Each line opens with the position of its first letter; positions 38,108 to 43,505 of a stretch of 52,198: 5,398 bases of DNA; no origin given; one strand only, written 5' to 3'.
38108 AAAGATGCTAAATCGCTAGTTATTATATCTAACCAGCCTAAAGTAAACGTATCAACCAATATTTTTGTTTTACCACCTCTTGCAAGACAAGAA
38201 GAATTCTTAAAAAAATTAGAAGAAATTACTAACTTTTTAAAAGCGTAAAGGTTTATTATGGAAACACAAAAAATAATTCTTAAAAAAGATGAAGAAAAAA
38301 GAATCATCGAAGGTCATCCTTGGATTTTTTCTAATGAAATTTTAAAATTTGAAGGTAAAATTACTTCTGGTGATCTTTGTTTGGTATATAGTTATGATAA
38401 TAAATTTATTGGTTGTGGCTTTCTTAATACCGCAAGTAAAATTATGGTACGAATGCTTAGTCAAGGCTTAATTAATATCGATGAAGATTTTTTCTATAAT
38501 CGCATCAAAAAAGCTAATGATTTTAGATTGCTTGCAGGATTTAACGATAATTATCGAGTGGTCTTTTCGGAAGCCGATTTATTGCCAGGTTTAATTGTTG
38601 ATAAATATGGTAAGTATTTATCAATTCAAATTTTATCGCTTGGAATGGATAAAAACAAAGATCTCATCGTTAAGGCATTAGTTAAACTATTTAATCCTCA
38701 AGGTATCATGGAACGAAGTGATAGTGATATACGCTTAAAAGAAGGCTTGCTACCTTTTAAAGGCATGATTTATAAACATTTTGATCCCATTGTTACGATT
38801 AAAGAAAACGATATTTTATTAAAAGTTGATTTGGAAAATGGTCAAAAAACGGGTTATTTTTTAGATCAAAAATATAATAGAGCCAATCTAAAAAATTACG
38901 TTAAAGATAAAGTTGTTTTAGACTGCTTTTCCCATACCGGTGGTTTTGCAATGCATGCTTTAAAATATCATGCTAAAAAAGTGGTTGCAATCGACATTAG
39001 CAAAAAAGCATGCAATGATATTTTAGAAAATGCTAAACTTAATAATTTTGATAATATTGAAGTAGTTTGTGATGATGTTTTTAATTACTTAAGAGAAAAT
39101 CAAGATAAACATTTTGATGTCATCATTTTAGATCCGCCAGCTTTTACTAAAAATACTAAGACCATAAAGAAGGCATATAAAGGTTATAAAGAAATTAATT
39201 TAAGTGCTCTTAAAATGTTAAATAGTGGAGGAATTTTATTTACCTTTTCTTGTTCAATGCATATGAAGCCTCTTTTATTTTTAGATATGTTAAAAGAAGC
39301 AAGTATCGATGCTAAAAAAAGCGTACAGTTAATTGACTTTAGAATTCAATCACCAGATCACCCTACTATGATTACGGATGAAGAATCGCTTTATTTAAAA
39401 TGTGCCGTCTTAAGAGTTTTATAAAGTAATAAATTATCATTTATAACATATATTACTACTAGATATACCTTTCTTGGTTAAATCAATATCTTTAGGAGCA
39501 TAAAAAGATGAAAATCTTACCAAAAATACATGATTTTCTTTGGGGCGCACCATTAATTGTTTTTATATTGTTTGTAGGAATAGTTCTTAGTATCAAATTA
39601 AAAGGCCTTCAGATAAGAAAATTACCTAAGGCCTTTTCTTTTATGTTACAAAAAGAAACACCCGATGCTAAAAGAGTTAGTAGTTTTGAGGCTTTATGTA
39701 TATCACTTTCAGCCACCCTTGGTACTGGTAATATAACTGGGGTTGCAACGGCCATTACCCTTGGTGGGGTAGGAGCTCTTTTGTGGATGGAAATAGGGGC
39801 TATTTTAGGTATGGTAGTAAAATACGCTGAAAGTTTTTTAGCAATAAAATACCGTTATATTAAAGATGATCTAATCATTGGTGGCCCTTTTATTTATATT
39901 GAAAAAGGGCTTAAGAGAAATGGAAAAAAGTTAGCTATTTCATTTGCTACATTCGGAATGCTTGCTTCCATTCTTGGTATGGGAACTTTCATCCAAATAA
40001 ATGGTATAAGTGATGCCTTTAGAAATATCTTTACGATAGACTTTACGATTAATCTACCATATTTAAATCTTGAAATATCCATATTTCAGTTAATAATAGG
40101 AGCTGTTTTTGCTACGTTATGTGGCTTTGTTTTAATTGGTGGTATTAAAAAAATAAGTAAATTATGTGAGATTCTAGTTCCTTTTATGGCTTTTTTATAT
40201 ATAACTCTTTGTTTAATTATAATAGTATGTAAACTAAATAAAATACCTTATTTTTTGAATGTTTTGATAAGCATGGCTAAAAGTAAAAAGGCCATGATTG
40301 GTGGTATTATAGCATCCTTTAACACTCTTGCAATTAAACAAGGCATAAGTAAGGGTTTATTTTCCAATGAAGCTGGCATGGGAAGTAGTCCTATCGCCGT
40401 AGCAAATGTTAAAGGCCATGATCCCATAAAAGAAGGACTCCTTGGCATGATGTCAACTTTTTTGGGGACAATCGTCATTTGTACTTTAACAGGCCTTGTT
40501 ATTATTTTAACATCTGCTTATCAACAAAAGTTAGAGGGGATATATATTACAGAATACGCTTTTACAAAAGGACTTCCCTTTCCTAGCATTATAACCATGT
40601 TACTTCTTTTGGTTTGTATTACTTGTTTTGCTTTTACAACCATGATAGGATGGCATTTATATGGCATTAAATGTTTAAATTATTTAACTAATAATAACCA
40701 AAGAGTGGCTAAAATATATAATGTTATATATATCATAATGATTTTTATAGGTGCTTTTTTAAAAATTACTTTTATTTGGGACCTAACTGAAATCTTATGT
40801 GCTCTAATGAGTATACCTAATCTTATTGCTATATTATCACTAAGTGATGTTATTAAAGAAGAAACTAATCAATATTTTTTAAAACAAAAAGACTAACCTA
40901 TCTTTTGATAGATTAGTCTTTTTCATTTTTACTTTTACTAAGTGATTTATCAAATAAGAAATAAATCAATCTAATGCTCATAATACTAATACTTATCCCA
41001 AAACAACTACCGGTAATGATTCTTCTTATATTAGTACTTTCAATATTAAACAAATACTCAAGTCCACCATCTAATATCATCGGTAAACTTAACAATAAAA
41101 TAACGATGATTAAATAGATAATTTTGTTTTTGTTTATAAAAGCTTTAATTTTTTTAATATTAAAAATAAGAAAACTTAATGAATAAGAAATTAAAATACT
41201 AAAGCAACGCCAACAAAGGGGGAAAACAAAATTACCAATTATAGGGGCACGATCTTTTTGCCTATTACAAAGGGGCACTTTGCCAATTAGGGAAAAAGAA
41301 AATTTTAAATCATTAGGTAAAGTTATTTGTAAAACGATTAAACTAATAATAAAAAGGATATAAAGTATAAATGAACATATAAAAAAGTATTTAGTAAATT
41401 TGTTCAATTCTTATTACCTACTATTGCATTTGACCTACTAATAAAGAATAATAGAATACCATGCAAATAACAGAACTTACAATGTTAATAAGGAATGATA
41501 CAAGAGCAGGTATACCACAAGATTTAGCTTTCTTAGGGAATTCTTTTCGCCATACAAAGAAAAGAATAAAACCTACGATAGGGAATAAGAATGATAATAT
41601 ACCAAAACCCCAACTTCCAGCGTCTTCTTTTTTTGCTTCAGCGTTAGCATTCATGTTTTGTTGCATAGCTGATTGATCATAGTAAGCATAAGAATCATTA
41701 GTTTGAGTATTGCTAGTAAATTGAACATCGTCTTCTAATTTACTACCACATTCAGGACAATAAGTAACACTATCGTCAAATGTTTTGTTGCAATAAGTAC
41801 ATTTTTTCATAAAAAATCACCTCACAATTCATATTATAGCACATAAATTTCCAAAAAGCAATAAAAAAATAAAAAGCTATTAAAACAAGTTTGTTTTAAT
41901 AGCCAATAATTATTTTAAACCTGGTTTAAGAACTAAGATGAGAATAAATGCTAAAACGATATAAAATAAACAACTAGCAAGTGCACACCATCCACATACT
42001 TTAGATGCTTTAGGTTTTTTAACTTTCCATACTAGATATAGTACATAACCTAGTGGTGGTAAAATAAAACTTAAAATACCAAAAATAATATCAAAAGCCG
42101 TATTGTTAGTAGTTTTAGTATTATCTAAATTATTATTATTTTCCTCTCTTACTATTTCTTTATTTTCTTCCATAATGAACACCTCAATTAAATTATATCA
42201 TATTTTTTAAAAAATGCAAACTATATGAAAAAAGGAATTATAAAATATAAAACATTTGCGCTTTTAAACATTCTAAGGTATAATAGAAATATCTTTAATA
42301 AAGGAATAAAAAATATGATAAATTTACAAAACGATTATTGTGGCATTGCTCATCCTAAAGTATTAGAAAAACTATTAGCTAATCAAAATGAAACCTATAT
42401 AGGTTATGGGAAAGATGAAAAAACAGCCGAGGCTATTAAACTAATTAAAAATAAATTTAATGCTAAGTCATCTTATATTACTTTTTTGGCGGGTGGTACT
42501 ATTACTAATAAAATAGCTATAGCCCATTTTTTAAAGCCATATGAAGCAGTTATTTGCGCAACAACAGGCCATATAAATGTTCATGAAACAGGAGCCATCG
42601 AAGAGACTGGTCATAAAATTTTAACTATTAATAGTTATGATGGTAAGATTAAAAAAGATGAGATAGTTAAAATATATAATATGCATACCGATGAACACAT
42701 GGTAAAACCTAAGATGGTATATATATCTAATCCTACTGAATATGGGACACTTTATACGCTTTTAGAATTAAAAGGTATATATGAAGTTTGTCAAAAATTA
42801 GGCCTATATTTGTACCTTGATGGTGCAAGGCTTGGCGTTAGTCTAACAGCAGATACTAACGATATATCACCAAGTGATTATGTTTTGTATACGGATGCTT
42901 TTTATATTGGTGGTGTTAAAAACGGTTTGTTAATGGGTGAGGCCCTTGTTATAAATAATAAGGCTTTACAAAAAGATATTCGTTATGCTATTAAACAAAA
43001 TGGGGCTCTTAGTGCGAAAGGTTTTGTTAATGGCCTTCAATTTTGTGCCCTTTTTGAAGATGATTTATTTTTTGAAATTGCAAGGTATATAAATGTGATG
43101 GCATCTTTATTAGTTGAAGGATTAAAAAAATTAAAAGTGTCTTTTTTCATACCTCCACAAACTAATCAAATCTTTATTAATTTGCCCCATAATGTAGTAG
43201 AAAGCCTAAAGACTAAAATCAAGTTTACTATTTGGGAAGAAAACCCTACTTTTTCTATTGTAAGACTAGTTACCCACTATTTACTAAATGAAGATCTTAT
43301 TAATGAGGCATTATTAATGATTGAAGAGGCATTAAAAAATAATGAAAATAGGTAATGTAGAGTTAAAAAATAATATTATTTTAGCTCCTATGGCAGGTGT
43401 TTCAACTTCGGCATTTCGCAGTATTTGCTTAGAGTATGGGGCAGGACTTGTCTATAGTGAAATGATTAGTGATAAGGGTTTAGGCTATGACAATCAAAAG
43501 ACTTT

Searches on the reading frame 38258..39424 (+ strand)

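Call 50: search_protein_families(library=pfam, proteins=[window:38258-39424:+], max_evalue=0.00001)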
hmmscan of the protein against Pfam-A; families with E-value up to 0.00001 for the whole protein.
window:38258-39424:+ (388 aa): 11 families
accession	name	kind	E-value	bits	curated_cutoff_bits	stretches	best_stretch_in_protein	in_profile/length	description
PF17785.7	PUA_3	-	1.8e-22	79.3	22.6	1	6-69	1-64/64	PUA-like domain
PF10672.15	Methyltrans_SAM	-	1.3e-20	74.3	27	1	179-346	86-253/286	S-adenosylmethionine-dependent methyltransferase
PF03602.21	Cons_hypoth95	-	1.3e-13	51.5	24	1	211-305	36-131/182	Conserved hypothetical protein 95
PF13847.12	Methyltransf_31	-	6.5e-11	42.6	27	1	216-340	3-119/145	Methyltransferase domain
PF02475.24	TRM5-TYW2_MTfase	-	3.3e-09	37.4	28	1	181-299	3-118/164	TRM5/TYW2 methyltransferase domain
PF05175.20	MTS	-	7.7e-09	35.9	23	1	214-331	30-140/170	Methyltransferase small domain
PF01728.25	FtsJ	-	7.4e-08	33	24.1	1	210-325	17-133/181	FtsJ-like methyltransferase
PF01189.24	Methyltr_RsmB-F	-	1.4e-07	31.8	27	1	216-336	8-143/199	16S rRNA methyltransferase RsmB/F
PF02005.22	TRM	-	1.4e-07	31.5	27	1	213-293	46-128/376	N2,N2-dimethylguanosine tRNA methyltransferase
PF13649.12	Methyltransf_25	-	3.5e-07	31.2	27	1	220-291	1-70/97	Methyltransferase domain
PF09445.16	Methyltransf_15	-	6.6e-07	29.5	22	1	218-295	2-81/165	RNA cap guanine-N2 methyltransferase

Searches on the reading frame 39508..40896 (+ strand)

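Call 50: search_protein_families(library=pfam, proteins=[window:39508-40896:+], max_evalue=0.00001)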
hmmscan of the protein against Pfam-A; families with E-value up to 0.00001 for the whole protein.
window:39508-40896:+ (462 aa): 1 family
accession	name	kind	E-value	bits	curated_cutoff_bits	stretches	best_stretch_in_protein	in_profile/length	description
PF01235.23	Na_Ala_symp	-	5e-115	385.4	24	1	47-461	3-384/392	Sodium:alanine symporter family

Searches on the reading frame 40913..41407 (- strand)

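Call 50: search_protein_families(library=pfam, proteins=[window:40913-41407:-], max_evalue=0.00001)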
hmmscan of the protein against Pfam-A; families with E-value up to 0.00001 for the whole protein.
window:40913-41407:- (164 aa): 1 family
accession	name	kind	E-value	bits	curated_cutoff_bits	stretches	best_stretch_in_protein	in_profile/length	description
PF09858.14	DUF2085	-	2.9e-20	72.9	25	1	47-142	1-89/90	Predicted membrane protein (DUF2085)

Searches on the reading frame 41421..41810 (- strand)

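Call 50: search_protein_families(library=pfam, proteins=[window:41421-41810:-], max_evalue=0.00001)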
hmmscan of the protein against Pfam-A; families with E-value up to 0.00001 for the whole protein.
window:41421-41810:- (129 aa): 1 family
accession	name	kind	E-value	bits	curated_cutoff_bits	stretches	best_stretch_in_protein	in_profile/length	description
PF13240.11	Zn_Ribbon_1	-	4.1e-06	26.8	25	0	3-25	1-23/23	zinc-ribbon domain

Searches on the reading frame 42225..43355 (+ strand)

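Call 50: search_protein_families(library=pfam, proteins=[window:42225-43355:+], max_evalue=0.00001)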
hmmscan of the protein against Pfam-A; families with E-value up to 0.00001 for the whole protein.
window:42225-43355:+ (376 aa): 1 family
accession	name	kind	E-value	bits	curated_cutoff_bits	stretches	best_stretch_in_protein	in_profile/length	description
PF01212.27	Beta_elim_lyase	-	4.5e-28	98.8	27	1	61-319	28-284/288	Beta-eliminating lyase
